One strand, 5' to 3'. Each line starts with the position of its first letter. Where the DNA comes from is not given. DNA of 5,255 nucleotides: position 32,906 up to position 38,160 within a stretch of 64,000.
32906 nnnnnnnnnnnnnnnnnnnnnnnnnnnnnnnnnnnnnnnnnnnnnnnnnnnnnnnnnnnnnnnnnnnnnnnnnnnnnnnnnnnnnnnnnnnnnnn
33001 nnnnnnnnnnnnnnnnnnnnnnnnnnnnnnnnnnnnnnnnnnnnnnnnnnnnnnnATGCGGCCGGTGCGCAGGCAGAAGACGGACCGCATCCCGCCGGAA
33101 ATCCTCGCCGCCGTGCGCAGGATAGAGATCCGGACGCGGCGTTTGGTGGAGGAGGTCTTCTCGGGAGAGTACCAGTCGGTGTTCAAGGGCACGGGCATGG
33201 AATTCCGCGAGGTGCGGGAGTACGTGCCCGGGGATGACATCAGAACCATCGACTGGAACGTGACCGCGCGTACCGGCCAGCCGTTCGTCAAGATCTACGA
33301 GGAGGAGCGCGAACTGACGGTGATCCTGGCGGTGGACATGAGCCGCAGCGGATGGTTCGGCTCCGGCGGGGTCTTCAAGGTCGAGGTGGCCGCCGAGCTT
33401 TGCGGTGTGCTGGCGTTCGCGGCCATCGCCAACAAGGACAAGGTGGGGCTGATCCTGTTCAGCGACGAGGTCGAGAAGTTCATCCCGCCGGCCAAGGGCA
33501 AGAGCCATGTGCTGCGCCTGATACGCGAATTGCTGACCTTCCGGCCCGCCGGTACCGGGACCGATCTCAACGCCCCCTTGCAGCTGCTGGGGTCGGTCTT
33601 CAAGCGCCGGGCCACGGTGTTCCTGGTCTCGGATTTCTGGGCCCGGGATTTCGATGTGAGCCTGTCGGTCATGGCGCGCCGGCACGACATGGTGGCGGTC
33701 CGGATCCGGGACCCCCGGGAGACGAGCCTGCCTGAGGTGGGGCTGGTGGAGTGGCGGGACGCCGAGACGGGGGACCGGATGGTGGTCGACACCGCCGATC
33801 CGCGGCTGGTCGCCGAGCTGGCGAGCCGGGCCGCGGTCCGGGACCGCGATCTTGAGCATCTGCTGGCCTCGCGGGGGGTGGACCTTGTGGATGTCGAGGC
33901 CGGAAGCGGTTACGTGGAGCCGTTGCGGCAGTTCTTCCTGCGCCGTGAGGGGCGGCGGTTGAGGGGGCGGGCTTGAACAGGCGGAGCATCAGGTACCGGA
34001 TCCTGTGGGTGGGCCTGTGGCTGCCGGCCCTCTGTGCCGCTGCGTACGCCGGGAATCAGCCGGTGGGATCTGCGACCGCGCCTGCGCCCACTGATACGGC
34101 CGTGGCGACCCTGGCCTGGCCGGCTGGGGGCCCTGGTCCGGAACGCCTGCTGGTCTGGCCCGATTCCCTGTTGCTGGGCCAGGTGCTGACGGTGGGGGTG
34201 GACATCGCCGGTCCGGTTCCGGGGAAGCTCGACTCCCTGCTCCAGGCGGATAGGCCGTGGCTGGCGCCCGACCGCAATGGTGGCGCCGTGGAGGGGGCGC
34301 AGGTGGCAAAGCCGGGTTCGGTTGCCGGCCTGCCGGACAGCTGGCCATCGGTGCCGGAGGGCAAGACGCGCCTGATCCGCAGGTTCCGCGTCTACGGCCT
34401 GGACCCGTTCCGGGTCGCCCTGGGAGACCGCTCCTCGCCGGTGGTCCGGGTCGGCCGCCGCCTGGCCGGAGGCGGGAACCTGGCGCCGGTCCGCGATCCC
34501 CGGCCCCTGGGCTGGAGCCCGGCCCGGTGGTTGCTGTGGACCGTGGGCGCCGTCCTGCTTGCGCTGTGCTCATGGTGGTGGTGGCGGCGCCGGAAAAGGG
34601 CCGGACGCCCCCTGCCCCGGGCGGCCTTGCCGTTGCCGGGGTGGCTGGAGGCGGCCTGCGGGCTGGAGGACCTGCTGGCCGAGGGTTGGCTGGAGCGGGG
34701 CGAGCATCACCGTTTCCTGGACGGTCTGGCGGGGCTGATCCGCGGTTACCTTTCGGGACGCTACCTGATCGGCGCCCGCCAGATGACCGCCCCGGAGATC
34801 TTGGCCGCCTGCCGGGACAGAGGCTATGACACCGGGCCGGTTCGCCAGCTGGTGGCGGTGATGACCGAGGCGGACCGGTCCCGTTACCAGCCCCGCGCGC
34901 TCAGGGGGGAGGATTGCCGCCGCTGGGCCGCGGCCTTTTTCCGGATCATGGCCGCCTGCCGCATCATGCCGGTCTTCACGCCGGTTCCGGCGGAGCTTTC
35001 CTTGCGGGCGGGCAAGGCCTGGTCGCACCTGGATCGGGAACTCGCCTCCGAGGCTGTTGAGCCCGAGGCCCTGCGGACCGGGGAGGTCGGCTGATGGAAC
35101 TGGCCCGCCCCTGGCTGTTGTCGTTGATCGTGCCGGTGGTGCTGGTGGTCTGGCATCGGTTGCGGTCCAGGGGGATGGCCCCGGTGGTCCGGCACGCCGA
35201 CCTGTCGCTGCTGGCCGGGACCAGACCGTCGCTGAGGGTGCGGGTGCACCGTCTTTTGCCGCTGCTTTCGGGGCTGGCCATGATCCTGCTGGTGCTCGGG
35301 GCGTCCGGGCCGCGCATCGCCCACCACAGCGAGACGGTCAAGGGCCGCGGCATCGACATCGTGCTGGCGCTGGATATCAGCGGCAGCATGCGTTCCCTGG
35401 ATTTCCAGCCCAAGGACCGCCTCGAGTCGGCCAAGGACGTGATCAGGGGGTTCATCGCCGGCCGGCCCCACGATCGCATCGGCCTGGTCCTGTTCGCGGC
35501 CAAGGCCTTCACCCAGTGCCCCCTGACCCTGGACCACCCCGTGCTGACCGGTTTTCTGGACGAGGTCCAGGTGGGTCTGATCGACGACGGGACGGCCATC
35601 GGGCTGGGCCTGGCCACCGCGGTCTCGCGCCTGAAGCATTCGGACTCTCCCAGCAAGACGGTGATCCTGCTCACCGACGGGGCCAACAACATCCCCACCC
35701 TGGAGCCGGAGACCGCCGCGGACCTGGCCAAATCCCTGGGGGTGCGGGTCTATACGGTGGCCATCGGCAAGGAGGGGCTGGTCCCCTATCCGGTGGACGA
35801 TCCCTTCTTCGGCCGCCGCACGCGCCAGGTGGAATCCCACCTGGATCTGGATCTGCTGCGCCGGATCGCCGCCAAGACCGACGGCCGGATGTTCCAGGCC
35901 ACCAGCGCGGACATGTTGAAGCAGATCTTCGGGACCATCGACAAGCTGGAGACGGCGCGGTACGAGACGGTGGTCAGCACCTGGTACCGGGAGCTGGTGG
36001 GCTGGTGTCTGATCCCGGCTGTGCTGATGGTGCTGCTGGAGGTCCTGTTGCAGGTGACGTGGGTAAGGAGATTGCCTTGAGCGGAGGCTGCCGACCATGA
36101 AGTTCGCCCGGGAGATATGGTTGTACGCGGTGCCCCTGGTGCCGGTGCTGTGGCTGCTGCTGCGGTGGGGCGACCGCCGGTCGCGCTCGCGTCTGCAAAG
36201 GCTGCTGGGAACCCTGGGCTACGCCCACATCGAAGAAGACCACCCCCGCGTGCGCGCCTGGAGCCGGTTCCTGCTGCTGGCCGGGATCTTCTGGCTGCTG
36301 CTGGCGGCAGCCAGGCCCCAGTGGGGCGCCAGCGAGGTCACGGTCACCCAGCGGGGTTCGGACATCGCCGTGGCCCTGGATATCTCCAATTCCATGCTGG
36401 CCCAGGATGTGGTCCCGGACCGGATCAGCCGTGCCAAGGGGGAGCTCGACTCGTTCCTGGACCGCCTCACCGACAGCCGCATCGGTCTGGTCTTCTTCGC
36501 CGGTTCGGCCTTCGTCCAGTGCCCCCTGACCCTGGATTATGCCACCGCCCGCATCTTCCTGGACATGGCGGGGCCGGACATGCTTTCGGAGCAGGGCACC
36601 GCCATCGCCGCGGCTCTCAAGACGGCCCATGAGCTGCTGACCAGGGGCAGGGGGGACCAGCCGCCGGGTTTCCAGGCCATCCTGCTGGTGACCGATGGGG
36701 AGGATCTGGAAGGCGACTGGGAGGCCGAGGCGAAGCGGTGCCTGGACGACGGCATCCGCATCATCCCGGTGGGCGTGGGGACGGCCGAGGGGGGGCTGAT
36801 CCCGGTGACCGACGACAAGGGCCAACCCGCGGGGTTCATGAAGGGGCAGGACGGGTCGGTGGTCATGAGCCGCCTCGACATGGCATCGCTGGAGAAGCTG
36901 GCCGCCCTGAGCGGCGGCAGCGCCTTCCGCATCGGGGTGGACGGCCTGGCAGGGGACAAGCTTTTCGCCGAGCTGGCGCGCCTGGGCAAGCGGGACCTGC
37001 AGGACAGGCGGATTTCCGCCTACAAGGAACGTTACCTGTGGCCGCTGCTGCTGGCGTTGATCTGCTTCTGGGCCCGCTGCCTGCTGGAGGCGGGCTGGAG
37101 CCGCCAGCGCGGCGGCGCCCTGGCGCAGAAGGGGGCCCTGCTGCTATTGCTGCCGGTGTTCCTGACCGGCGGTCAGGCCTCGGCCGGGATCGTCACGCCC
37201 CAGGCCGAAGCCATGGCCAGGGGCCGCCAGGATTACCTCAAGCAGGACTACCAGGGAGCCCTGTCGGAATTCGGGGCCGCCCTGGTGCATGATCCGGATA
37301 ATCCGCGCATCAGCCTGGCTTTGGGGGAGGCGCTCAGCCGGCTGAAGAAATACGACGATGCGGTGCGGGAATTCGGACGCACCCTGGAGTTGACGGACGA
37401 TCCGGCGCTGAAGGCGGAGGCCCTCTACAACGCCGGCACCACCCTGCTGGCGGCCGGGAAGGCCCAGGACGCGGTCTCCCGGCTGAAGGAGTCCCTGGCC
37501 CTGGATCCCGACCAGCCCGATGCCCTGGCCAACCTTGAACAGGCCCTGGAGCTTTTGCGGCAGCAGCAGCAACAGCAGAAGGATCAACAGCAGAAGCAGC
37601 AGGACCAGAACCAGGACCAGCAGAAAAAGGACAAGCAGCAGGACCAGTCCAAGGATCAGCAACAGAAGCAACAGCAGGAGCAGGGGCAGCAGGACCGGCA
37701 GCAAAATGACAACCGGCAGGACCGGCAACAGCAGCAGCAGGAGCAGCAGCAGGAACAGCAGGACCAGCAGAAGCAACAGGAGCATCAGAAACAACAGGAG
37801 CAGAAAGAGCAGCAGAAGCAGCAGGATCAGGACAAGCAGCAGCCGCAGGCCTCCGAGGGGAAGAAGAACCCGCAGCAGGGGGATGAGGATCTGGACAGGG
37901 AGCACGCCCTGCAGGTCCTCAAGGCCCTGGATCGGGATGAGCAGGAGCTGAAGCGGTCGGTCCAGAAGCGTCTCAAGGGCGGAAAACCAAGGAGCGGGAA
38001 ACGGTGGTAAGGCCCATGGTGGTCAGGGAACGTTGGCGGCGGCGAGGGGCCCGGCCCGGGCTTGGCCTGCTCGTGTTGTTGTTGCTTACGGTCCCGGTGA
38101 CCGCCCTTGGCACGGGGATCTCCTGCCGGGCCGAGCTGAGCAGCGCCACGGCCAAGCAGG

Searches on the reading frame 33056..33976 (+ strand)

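Call 16: search_protein_families(library=pfam, proteins=[window:33056-33976:+], max_evalue=0.0001)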
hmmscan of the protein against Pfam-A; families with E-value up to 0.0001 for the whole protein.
window:33056-33976:+ (306 aa): 2 families
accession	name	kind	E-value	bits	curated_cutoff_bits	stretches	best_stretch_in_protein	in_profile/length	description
PF01882.25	DUF58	-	1.2e-75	253.9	23.4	1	52-261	1-212/216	Protein of unknown function DUF58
PF13519.12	VWA_2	-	2e-14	54.5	27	1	89-194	1-106/107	von Willebrand factor type A domain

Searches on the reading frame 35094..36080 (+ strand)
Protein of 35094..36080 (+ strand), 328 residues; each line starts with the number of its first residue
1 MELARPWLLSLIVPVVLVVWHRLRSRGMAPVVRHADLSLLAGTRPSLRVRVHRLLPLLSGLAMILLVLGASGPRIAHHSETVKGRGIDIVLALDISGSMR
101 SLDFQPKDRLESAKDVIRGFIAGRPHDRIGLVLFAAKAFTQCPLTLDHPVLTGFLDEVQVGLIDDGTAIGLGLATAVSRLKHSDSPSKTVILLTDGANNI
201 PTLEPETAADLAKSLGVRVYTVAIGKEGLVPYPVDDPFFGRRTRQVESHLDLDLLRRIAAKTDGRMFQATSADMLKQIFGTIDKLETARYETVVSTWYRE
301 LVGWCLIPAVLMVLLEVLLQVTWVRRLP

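Call 16: search_protein_families(library=pfam, proteins=[window:35094-36080:+], max_evalue=0.0001)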
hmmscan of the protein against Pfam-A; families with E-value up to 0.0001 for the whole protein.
window:35094-36080:+ (328 aa): 2 families
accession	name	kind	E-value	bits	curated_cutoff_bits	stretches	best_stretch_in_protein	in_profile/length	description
PF00092.34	VWA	-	1.3e-21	78.1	23.8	1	88-279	1-172/174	von Willebrand factor type A domain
PF13519.12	VWA_2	-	1.6e-17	64.5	27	1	89-196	1-106/107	von Willebrand factor type A domain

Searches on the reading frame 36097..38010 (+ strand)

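Call 17: search_protein_families(library=pfam, proteins=[window:36097-38010:+], max_evalue=0.0001)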
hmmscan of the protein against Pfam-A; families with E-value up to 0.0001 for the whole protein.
window:36097-38010:+ (637 aa): 9 families
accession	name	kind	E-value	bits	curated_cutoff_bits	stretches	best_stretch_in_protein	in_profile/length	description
PF13519.12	VWA_2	-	4.5e-15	56.6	27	1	91-202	2-107/107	von Willebrand factor type A domain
PF00092.34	VWA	-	1.3e-12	48.8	23.8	1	89-230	1-142/174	von Willebrand factor type A domain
PF07719.23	TPR_2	-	5.6e-11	42.1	27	0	440-472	1-33/34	Tetratricopeptide repeat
PF14559.12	TPR_19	-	1.3e-10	41.8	25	1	383-439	5-62/68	Tetratricopeptide repeat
PF13414.12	TPR_11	-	2.9e-10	40.1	26.8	0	376-415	1-40/42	TPR repeat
PF13432.12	TPR_16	-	1e-09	39.1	32.7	1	383-430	11-57/65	Tetratricopeptide repeat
PF13424.12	TPR_12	-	5.5e-08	33.3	30.1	1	407-470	7-75/77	Tetratricopeptide repeat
PF13431.12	TPR_17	-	7e-08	32.6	24.4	0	394-423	4-33/34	Tetratricopeptide repeat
PF13428.12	TPR_14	-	4.2e-06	27.4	23.5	0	441-480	2-41/44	Tetratricopeptide repeat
